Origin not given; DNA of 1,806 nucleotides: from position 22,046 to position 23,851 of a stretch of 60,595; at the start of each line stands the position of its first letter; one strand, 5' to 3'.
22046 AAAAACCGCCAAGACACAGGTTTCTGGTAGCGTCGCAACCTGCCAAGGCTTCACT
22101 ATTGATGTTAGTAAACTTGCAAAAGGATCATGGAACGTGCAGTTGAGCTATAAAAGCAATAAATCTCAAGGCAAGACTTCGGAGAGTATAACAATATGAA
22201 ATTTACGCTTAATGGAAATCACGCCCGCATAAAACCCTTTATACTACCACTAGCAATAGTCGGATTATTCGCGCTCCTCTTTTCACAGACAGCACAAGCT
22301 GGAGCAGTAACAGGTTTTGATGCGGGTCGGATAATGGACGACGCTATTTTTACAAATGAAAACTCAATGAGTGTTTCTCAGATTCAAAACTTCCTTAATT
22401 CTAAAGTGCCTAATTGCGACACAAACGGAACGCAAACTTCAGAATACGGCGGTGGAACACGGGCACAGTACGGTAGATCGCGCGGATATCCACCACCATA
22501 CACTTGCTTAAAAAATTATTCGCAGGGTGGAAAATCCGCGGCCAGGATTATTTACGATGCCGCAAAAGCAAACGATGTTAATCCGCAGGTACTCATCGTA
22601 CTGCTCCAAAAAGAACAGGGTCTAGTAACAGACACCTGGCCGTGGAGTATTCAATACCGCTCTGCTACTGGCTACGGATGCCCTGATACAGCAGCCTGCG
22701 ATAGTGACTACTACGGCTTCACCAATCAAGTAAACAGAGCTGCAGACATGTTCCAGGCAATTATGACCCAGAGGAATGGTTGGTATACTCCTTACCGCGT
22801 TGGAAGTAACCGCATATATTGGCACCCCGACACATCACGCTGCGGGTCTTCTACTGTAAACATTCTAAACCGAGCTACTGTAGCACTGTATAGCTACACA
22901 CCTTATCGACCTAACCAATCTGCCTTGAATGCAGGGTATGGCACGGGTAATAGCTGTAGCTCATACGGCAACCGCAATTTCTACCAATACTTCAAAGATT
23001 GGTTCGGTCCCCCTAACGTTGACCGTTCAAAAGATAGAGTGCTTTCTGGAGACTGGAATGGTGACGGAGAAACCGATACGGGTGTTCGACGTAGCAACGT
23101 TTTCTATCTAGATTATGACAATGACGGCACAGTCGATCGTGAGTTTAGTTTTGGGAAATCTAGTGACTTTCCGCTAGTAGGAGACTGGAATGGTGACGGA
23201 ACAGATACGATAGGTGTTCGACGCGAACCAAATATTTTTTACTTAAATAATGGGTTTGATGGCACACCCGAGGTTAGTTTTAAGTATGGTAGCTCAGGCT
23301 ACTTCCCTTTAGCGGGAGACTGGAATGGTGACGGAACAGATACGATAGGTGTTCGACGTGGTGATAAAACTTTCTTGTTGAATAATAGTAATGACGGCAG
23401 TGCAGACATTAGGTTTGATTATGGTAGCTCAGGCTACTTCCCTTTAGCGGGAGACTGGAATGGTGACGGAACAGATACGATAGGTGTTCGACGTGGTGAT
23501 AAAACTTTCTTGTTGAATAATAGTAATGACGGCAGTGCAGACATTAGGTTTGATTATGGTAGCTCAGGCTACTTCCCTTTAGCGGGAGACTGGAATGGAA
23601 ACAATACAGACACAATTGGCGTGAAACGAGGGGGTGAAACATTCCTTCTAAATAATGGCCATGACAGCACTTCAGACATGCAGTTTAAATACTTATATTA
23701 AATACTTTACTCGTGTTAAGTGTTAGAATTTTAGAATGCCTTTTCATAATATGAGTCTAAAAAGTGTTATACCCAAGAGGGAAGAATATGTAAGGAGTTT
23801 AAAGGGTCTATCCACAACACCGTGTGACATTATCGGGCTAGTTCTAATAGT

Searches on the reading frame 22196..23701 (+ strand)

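Call 24: search_protein_families(library=pfam, proteins=[window:22196-23701:+], max_evalue=0.001)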
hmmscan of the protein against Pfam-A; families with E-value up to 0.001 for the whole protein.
window:22196-23701:+ (501 aa): 1 family
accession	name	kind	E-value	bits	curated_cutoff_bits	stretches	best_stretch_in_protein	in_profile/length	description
PF00018.34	SH3_1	-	0.00032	20.7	22.9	0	377-416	7-47/48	SH3 domain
